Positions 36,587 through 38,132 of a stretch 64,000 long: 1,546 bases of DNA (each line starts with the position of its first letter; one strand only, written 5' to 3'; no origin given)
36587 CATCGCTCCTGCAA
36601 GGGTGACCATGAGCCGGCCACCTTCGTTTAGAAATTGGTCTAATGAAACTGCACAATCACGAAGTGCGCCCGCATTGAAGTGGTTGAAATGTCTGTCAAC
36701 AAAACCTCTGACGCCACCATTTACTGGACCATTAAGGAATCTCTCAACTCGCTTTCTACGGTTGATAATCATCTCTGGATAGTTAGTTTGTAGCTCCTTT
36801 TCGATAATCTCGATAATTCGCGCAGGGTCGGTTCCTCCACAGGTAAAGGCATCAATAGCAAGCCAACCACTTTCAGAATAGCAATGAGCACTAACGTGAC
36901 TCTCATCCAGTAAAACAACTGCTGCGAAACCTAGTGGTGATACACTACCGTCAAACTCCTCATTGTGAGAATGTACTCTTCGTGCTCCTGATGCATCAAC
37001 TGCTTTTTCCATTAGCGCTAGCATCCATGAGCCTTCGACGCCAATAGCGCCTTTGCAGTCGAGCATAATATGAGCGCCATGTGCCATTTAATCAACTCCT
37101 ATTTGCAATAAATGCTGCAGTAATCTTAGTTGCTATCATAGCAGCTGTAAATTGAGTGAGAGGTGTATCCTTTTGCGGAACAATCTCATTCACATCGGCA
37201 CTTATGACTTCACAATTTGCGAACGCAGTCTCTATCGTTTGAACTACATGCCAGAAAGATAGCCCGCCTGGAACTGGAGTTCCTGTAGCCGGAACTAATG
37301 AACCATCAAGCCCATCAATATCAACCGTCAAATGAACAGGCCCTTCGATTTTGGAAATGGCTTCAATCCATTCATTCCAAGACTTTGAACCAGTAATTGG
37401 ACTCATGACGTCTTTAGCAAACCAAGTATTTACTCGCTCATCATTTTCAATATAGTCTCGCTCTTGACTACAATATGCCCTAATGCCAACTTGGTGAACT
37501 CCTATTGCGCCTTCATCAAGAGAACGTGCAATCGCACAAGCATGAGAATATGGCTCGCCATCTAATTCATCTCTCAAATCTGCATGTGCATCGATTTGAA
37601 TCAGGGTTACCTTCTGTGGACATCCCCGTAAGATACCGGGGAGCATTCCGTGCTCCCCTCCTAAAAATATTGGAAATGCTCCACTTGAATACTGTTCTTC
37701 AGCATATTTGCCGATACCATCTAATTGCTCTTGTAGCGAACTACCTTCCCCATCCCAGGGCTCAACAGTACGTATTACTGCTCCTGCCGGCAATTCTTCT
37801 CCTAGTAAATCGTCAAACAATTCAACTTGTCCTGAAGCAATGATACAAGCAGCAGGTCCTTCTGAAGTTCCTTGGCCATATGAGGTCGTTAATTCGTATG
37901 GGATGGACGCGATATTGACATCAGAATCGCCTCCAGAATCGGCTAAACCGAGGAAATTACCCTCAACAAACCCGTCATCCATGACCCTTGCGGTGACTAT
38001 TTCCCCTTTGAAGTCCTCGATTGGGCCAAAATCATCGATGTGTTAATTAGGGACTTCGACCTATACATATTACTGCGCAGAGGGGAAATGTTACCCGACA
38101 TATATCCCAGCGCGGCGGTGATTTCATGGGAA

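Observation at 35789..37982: Agmatinase plus a SpeD-type pyruvoyl decarboxylase fused to a deoxyhypusine-synthase-like domain that seems to lack the catalytic lysine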

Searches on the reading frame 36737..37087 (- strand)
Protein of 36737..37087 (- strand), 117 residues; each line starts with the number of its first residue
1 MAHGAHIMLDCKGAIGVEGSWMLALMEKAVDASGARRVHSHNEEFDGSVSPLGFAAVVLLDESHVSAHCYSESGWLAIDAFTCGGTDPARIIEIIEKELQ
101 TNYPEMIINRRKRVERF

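Call 40: find_homologous_proteins(query=window:36737-37087:-, max_evalue=0.001)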
Query window:36737-37087:- (117 aa): 711 proteins with E <= 0.001 among 726 candidates; the best 120 are listed.
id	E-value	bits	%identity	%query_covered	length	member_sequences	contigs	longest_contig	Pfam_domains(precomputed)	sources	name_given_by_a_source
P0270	2.4e-59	217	87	93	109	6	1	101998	PF02675.22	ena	-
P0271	2.4e-58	214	85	93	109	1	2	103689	PF02675.22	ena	-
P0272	5.8e-58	212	86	94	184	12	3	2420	PF02675.22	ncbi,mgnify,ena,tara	mgnify:FL=1|tara:strand:- start:15 stop:569 length:555 start_codon:yes stop_codon:yes gene_type:comp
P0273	9.1e-55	202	89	86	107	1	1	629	PF02675.22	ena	-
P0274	1.4e-52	195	82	94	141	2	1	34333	PF02675.22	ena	-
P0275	7.7e-52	193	74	100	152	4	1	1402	PF02675.22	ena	-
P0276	2.2e-50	188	79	91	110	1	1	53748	PF02675.22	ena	-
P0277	5.6e-49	183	88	79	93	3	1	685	PF02675.22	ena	-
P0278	1.9e-47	178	84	80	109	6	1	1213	PF02675.22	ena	-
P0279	1.2e-46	176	71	97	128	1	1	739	PF02675.22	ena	-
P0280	4.6e-45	171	70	91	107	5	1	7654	PF02675.22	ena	-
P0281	1.1e-41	160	77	78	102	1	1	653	PF02675.22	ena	-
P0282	1.3e-39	153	73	82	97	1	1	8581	PF02675.22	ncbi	ncbi:MAG: S-adenosylmethionine decarboxylase family protein, partial [Candidatus Poseidoniaceae arch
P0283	1.9e-39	153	88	67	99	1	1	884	PF02675.22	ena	-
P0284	9.4e-39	150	61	99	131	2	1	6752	PF02675.22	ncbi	-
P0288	2.6e-38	149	61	99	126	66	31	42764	PF02675.22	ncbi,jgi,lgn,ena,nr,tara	ncbi:MAG: adenosylmethionine decarboxylase [Candidatus Poseidoniaceae archaeon]|jgi:S-adenosylmethio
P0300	2.5e-37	146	59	99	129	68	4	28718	PF02675.22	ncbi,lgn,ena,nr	ncbi:MAG: S-adenosylmethionine decarboxylase [Candidatus Poseidoniaceae archaeon]|nr:S-adenosylmethi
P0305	5.5e-37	145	61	99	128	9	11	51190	PF02675.22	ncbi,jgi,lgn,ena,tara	tara:strand:+ start:365 stop:751 length:387 start_codon:yes stop_codon:yes gene_type:complete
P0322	2.5e-36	143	60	99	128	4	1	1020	PF02675.22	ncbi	-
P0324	3.2e-36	142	58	100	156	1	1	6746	PF02675.22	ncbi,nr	ncbi:MAG TPA: S-adenosylmethionine decarboxylase, partial [Candidatus Poseidoniaceae archaeon]|nr:S-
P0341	2.4e-35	139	55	100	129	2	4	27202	PF02675.22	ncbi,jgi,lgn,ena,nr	ncbi:adenosylmethionine decarboxylase [Euryarchaeota archaeon]|nr:adenosylmethionine decarboxylase [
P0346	4.0e-35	139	55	99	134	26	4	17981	PF02675.22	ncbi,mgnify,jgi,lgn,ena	mgnify:CR=1 FL=1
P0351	1.3e-34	137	57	99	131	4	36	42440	PF02675.22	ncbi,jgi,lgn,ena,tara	tara:strand:- start:1383 stop:1778 length:396 start_codon:yes stop_codon:yes gene_type:complete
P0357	2.0e-34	136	55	99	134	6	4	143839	PF02675.22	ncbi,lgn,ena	-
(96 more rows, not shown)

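Call 43: list_cluster_members(proteins=[P0288, P0300, P0324, P0341, P0305, P0351, P0346, P0357, P0284, P0322])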
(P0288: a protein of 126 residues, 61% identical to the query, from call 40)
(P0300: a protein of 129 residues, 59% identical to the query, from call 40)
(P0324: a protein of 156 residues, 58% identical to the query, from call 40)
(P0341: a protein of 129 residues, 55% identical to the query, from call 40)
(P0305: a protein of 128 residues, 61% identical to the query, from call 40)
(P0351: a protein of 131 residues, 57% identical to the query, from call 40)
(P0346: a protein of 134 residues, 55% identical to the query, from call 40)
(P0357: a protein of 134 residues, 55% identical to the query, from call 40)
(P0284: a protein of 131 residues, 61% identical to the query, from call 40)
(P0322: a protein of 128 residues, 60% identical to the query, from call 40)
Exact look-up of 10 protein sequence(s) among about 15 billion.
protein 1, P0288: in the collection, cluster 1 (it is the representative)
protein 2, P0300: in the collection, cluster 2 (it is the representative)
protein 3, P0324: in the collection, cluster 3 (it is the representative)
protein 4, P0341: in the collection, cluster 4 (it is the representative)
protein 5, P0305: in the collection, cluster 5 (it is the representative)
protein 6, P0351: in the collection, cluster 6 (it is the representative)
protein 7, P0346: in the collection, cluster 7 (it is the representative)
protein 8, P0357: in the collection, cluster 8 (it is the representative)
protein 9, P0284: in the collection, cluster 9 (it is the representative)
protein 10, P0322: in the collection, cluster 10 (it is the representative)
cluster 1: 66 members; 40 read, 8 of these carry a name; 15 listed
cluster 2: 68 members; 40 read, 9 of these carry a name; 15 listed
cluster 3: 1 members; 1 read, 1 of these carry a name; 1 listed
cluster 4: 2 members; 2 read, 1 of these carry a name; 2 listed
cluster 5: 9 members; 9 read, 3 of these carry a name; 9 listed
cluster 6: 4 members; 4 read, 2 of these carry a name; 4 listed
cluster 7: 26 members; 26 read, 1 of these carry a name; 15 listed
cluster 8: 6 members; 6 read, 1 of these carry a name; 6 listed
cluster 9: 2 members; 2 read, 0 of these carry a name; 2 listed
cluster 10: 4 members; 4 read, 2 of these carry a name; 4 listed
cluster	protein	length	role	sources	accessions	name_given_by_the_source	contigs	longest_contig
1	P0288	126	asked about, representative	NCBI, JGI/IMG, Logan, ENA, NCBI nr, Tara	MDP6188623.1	MAG: adenosylmethionine decarboxylase [Candidatus Poseidoniaceae archaeon] | S-adenosylmethionine decarboxylase | adenosylmethionine decarboxylase [Candidatus Poseidoniaceae archaeon]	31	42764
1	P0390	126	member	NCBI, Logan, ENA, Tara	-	strand:- start:884 stop:1264 length:381 start_codon:yes stop_codon:yes gene_type:complete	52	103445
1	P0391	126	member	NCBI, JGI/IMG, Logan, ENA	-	S-adenosylmethionine decarboxylase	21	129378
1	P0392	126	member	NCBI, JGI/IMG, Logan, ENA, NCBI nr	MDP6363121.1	MAG: adenosylmethionine decarboxylase [Candidatus Poseidoniaceae archaeon] | adenosylmethionine decarboxylase [Candidatus Poseidoniaceae archaeon]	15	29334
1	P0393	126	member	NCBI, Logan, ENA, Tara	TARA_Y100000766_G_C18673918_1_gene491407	strand:+ start:267 stop:647 length:381 start_codon:yes stop_codon:yes gene_type:complete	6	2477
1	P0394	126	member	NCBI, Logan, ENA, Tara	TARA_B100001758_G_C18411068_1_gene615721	strand:+ start:235 stop:615 length:381 start_codon:yes stop_codon:yes gene_type:complete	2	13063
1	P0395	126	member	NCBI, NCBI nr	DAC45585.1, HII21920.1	MAG TPA: adenosylmethionine decarboxylase [Candidatus Poseidoniales archaeon]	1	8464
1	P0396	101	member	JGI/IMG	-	S-adenosylmethionine decarboxylase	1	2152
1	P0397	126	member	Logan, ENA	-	-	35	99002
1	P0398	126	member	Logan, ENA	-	-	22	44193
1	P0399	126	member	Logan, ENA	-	-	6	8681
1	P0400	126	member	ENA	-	-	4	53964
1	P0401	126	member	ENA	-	-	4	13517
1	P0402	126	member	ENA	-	-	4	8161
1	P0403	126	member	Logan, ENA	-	-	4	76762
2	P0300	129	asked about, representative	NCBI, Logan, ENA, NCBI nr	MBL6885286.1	MAG: S-adenosylmethionine decarboxylase [Candidatus Poseidoniaceae archaeon] | S-adenosylmethionine decarboxylase [Candidatus Poseidoniaceae archaeon]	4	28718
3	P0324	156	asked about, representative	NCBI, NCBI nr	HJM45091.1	MAG TPA: S-adenosylmethionine decarboxylase, partial [Candidatus Poseidoniaceae archaeon] | S-adenosylmethionine decarboxylase [Candidatus Poseidoniaceae archaeon]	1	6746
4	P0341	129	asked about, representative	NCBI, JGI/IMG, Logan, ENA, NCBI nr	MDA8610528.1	adenosylmethionine decarboxylase [Euryarchaeota archaeon]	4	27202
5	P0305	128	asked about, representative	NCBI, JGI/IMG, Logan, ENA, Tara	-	strand:+ start:365 stop:751 length:387 start_codon:yes stop_codon:yes gene_type:complete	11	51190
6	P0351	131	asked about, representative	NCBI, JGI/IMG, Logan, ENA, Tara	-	strand:- start:1383 stop:1778 length:396 start_codon:yes stop_codon:yes gene_type:complete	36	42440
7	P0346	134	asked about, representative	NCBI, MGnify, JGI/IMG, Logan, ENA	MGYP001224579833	CR=1 FL=1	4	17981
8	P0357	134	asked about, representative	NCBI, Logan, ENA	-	-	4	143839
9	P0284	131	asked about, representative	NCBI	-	-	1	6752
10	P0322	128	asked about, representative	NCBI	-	-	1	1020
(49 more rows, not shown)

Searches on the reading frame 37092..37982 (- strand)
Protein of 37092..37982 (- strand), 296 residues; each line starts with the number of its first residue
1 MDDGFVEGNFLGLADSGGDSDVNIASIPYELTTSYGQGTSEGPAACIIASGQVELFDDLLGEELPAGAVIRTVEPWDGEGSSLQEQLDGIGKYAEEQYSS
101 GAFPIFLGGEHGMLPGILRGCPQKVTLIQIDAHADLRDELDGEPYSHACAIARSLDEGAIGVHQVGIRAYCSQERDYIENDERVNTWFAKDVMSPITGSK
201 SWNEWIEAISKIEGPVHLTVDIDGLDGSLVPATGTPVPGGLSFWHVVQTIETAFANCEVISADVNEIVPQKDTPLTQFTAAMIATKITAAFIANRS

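Call 3: search_protein_families(library=pfam, proteins=[window:37092-37982:-], max_evalue=0.01)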
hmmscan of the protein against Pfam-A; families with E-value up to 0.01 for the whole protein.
window:37092-37982:- (296 aa): 1 family
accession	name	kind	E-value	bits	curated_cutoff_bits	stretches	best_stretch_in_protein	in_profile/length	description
PF00491.26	Arginase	-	1.1e-48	166.5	22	1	21-287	2-277/280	Arginase family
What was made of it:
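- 37092..37982 (-): Arginase-family ureohydrolase (agmatinase homologue; proposed bis(guanidino)homospermidine ureohydrolase, 'DUH'), 296 aa. Pfam Arginase 1.1e-48 (call 3).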

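Call 4: search_protein_families(library=ncbifam, proteins=[window:37092-37982:-], max_evalue=0.01)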
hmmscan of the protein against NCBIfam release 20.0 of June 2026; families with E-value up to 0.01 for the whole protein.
window:37092-37982:- (296 aa): 4 families
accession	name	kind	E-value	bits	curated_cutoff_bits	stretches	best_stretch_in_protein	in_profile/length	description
TIGR01230.1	agmatinase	equivalog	5.4e-47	160.7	174.3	1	19-287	12-272/275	agmatinase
NF002564.0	PRK02190.1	subfamily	2.6e-27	95.8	302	1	18-290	31-300/307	agmatinase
TIGR01229.1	rocF_arginase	equivalog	7.9e-20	71.4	227.6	1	92-274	74-278/300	arginase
TIGR01227.1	hutG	equivalog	1.1e-14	54.3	229.15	1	91-287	101-302/307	formimidoylglutamase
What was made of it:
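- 37092..37982 (-): TIGR01230 agmatinase scores 160.7 bits, just under the 174.3 cut-off (call 4).
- On Agmatinase / diagmatine ureohydrolase (arginase family): 160.7 bits against 174.3 (call 4).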

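Call 66: search_solved_structures(query=window:37092-37982:-, max_evalue=1e-10, show_alignments=2)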
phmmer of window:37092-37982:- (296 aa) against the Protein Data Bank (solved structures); distinct sequences matched with E-value up to 1e-10: 45.
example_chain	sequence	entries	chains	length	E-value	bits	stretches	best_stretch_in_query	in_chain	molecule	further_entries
3pzl_A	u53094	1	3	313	1.9e-28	102.9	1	24-295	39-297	Agmatine ureohydrolase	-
3nio_A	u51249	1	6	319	1.6e-19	73.6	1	25-274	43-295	Guanidinobutyrase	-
6vsu_A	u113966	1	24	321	4.5e-17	65.5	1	103-290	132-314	Arginase 1, mitochondrial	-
3lhl_A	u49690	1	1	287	7.2e-16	61.6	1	101-286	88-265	Putative agmatinase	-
4dz4_A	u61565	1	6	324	2e-15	60.1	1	20-287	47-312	Agmatinase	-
6vss_A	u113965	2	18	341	2.7e-15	59.7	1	103-290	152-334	Arginase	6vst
7esr_A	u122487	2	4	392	6.9e-15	58.4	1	10-287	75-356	Probable agmatinase 2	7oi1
9fek_A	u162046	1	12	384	2.5e-14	56.5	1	15-287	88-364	Putative agmatinase 2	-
3nip_A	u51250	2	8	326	3.2e-14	56.2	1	86-273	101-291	3-guanidinopropionase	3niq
1wog_A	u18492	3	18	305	4.5e-14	55.7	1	16-273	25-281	agmatinase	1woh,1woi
7lol_A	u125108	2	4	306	8.6e-14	54.8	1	18-286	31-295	Agmatinase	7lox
6nbk_A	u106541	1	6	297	9.2e-14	54.7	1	37-279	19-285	Arginase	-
7lba_A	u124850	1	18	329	1.2e-13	54.3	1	18-286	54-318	Agmatinase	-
1cev_A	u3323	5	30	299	2.1e-13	53.5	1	22-272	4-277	PROTEIN (ARGINASE)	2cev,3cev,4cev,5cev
1gq6_A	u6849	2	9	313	7.9e-13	51.6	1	21-283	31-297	PROCLAVAMINATE AMIDINO HYDROLASE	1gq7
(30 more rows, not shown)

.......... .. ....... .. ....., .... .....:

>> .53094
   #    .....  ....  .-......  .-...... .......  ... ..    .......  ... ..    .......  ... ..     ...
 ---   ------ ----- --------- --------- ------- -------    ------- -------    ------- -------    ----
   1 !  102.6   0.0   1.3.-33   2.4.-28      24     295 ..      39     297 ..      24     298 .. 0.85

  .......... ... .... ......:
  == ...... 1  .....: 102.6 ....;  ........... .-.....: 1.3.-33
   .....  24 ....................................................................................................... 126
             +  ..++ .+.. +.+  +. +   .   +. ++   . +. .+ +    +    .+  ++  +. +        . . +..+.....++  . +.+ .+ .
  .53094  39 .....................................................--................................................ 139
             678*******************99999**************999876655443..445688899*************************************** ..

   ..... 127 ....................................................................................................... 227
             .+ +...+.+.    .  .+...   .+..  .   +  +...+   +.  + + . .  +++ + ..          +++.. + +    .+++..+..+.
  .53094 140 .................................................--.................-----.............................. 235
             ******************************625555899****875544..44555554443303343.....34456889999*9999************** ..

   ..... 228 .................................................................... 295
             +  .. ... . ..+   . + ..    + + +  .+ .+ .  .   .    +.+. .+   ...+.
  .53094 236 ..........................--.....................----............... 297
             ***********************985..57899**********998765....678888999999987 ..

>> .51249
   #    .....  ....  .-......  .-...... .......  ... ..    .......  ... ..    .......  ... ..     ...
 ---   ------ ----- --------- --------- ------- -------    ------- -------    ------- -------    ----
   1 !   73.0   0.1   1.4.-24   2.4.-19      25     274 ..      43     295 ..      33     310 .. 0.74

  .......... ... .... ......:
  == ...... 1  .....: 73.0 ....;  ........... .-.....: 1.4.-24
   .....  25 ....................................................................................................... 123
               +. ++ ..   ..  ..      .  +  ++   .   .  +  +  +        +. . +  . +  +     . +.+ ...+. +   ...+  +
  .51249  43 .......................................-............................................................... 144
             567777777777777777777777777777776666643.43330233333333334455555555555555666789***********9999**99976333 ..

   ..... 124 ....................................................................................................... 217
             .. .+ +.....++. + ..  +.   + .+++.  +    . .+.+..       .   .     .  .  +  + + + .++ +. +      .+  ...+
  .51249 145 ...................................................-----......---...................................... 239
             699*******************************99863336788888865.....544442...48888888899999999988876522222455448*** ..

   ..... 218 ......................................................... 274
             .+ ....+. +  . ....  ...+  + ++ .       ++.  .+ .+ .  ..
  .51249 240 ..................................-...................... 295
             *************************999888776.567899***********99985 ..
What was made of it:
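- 37092..37982 (-): The nearest solved structure is the Thermoplasma volcanium agmatine ureohydrolase 3pzl (1.9e-28), and the GGEH, DAHxD and DxDxxD metal-ligand motifs align (call 66).
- On Agmatinase / diagmatine ureohydrolase (arginase family): GGEH, DAHADL and DIDGLD align with 3pzl (call 66).
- The ureohydrolase's closest solved relative is a bona fide agmatine ureohydrolase (3pzl, call 66), and it nearly reaches the TIGR01230 agmatinase cut-off (call 4).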
